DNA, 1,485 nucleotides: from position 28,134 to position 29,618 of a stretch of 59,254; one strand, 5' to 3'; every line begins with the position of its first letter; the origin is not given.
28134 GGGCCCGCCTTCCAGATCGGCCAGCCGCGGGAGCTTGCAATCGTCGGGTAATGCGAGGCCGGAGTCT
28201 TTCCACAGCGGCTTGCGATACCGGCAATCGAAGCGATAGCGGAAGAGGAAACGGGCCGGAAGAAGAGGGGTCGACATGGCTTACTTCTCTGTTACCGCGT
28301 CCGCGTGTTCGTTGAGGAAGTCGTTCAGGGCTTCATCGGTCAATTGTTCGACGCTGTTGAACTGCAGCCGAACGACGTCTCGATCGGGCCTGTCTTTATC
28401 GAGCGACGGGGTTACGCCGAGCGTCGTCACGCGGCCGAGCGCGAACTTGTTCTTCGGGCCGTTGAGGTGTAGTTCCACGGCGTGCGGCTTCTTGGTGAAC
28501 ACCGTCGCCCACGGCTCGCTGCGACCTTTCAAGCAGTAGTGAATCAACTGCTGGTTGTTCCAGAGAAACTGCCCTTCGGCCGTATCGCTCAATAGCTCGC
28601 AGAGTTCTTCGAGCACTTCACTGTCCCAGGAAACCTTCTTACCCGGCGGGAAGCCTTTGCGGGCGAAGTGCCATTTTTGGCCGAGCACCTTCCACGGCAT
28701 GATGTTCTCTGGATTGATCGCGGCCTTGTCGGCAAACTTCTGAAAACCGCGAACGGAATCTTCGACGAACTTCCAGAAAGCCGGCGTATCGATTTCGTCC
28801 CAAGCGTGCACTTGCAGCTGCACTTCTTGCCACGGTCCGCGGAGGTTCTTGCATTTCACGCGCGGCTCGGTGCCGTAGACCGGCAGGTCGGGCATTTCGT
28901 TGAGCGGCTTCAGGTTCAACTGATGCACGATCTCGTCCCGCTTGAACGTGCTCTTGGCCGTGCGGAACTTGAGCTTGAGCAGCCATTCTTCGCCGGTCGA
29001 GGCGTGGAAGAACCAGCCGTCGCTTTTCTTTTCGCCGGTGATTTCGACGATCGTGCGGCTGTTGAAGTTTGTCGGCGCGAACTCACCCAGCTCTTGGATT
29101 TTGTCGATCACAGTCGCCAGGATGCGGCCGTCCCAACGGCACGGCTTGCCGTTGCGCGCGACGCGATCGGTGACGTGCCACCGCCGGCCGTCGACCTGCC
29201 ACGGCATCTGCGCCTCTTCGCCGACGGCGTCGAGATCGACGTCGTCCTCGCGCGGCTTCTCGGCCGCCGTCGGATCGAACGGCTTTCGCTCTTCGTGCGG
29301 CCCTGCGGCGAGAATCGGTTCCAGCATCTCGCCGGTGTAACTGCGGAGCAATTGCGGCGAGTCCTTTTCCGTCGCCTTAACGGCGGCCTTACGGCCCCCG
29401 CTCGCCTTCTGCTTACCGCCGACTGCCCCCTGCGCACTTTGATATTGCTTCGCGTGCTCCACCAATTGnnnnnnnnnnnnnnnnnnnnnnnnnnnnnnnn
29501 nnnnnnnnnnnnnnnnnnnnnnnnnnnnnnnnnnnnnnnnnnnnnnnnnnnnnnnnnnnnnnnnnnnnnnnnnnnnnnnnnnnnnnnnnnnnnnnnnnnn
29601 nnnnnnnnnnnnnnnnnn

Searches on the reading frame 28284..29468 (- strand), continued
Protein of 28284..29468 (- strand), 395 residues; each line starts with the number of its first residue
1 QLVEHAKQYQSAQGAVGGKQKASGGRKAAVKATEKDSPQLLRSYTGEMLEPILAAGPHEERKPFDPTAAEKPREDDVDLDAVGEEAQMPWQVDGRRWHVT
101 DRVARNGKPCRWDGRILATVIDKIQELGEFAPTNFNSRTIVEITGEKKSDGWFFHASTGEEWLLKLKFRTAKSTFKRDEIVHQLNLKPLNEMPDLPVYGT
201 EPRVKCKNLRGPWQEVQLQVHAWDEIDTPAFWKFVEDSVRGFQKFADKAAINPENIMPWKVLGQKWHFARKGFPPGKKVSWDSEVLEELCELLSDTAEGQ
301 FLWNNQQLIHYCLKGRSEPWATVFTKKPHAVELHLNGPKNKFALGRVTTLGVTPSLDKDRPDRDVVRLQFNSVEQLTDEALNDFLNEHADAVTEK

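Call 48: find_encoding_contigs(protein=P0247, flank=8000, max_places=2)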
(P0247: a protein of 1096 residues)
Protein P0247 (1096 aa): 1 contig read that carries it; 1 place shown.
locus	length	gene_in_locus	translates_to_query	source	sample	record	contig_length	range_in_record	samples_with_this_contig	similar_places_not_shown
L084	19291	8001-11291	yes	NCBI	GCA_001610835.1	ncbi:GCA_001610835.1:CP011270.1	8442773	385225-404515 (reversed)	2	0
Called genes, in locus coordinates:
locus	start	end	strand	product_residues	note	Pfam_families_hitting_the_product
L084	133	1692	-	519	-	PF01336:tRNA_anti-codon, PF00152:tRNA-synt_2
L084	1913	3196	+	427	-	PF00890:FAD_binding_2 (faint), PF01494:FAD_binding_3, PF03486:HI0933_like (faint), PF04820:Trp_halogenase, PF05834:Lycopene_cycl (faint), PF12831:FAD_oxidored, PF04820:Trp_halogenase, PF01266:DAO (weak), +1 more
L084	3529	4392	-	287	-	PF02153:PDH_N, PF20463:PDH_C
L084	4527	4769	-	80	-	PF13248:Zn_ribbon_3 (faint), PF13240:Zn_Ribbon_1 (weak)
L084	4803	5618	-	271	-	PF00290:Trp_syntA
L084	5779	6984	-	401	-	PF00291:PALP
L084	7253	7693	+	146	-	-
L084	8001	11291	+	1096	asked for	PF17755:UvrA_DNA-bind, PF02463:SMC_N (faint), PF00005:ABC_tran (faint), PF13304:AAA_21 (faint)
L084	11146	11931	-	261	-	-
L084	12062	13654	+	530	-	PF00682:HMGL-like, PF22617:HCS_D2, PF08502:LeuA_dimer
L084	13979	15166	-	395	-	PF02655:ATP-grasp_3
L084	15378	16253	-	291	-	PF00696:AA_kinase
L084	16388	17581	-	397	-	PF00155:Aminotran_1_2, PF01212:Beta_elim_lyase (weak), PF01041:DegT_DnrJ_EryC1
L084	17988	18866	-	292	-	PF00583:Acetyltransf_1, PF13673:Acetyltransf_10 (weak), PF13508:Acetyltransf_7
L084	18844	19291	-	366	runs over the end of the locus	PF24684:Vgb_lyase (faint), PF08450:SGL (weak), PF25021:TEN_NHL (weak), PF01436:NHL (weak)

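Call 85: find_encoding_contigs(protein=P0391, flank=6000, max_places=2)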
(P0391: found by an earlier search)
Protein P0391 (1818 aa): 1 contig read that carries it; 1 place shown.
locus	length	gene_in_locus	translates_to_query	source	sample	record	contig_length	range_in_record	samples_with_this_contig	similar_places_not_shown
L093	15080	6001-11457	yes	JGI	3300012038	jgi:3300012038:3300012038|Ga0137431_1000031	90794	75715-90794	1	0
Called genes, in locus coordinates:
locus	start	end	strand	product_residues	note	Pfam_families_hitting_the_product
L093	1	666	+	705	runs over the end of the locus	PF26550:Tricorn_2nd (faint), PF07676:PD40 (faint), PF26549:Tricorn_N, PF20434:BD-FAE (weak), PF00326:Peptidase_S9, PF01738:DLH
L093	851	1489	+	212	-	-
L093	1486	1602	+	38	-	-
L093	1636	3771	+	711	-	PF00005:ABC_tran (faint), PF17760:UvrA_inter, PF17755:UvrA_DNA-bind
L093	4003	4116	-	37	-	-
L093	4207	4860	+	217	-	PF05014:Nuc_deoxyrib_tr (weak)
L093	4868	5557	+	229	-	-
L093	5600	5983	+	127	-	PF00903:Glyoxalase, PF18029:Glyoxalase_6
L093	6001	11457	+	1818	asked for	PF03193:RsgA_GTPase (faint), PF13481:AAA_25 (faint), PF02463:SMC_N (faint), PF05729:NACHT (faint), PF06745:ATPase (faint), PF00005:ABC_tran (weak), PF17760:UvrA_inter, PF17755:UvrA_DNA-bind, +8 more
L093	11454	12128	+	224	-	-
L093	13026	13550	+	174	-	-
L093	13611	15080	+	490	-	?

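Call 87: search_protein_families(library=ncbifam, proteins=[window:28284-29351:-], max_evalue=10)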
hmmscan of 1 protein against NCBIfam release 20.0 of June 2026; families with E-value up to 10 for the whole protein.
window:28284-29351:- (356 aa): 0 families

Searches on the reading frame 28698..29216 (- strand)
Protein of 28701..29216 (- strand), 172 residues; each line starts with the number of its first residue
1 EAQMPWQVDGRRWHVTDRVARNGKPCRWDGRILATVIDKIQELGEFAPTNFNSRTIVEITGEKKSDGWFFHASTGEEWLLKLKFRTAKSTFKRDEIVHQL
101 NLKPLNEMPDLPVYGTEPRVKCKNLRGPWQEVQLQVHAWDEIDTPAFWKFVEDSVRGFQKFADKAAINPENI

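Call 64: search_protein_families(library=pfam, proteins=[window:28701-29216:-], max_evalue=10)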
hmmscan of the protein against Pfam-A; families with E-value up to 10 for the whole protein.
window:28701-29216:- (172 aa): 0 families

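Call 75: predict_structure(alignment_id=A2)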
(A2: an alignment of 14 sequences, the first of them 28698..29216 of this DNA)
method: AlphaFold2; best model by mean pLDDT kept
length: 173 residues; sequences in the alignment: 14
mean_pLDDT: 76.7   pTM: 0.79
mean pLDDT of the five models: 76.7, 76.4, 74.2, 73.6, 71.5
residues with pLDDT >= 90: 43; 70-90: 75; 50-70: 39; < 50: 16
segments of 3 or more residues with pLDDT < 50: 1-4, 7-12, 14-18
pLDDT, mean of each block of 10 residues (from residue 1): 45 47 62 87 85 73 79 75 91 91 75 71 89 89 93 92 68 49
secondary structure, 60 per line:
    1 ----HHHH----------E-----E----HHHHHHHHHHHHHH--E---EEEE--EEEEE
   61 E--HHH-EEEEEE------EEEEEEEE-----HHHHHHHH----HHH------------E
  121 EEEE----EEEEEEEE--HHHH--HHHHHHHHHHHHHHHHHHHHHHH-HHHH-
elements in order: H5-8 H30-43 E50-53 E56-61 E68-73 E80-87 H93-100 E120-124 E129-136 H139-142 H145-167 H169-172

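Call 78: fold_search(model_id=the predicted structure, library=pdb)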
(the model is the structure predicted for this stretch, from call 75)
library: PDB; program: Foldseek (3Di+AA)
matches with E <= 10: 671; with E <= 0.001: 0
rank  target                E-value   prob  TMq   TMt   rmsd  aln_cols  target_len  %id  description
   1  1xkp_B                3.0e-02  0.77  0.30  0.38   9.4       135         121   12  Crystal structure of the virulence factor YopN in complex with its heterodimeric chaperone SycN-YscB (released 2005-03-22)
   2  1ttw_A                4.0e-02  0.72  0.30  0.38   8.4       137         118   18  Crystal structure of the Yersinia Pestis type III secretion chaperone SycH in complex with a stable fragment of YscM2 (released 2004-08-31)
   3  5fr7_A                8.7e-02  0.51  0.33  0.37   9.8       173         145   14  Erwinia amylovora AmyR amylovoran repressor, a member of the YbjN protein family (released 2017-01-18)
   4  7uw5_A                9.7e-02  0.21  0.22  0.07  15.6       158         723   11  EcMscK G924S mutant in a closed conformation (released 2022-11-23)
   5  3t9n_D                1.4e-01  0.18  0.22  0.16  16.5       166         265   12  Crystal structure of a membrane protein (released 2012-10-31)
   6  8q3b_C                1.6e-01  0.35  0.26  0.14  12.9       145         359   11  The closed state of the ASFV apo-RNA polymerase (released 2024-02-14)
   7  7jsr_B                1.6e-01  0.23  0.24  0.04   9.0       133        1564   14  Crystal structure of the large glutamate dehydrogenase composed of 180 kDa subunits from Mycobacterium smegmatis (released 2021-06-09)
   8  6vu7_C                1.7e-01  0.33  0.29  0.32   8.9       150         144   13  Crystal structure of YbjN, a putative transcription regulator from E. coli (released 2020-03-11)
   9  1s28_A                2.0e-01  0.38  0.31  0.38   8.6       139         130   10  Crystal Structure of AvrPphF ORF1, the Chaperone for the Type III Effector AvrPphF ORF2 from P. syringae (released 2004-09-14)
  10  4h5b_B                2.0e-01  0.38  0.32  0.36  10.4       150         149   14  Crystal Structure of DR_1245 from Deinococcus radiodurans (released 2013-01-30)
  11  4gf3_A                2.0e-01  0.33  0.29  0.35   8.6       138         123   20  Structure of a SycH-YopH Chaperone-Effector Complex (released 2013-03-27)
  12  9xy8_A                2.0e-01  0.21  0.21  0.14  12.7       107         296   12  One of a series of engineered variants of I-OnuI meganuclease targeting altered DNA target sequence (released 2025-09-10)
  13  6vu7_D                2.1e-01  0.41  0.30  0.35   8.7       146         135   12  Crystal structure of YbjN, a putative transcription regulator from E. coli (released 2020-03-11)
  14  6vu7_B                2.1e-01  0.35  0.31  0.36   9.1       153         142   14  Crystal structure of YbjN, a putative transcription regulator from E. coli (released 2020-03-11)
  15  1n5b_B                2.2e-01  0.30  0.27  0.34   8.0       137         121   11  Crystal Structure Of The Yersinia enterocolitica Molecular Chaperone Syce (released 2002-11-20)
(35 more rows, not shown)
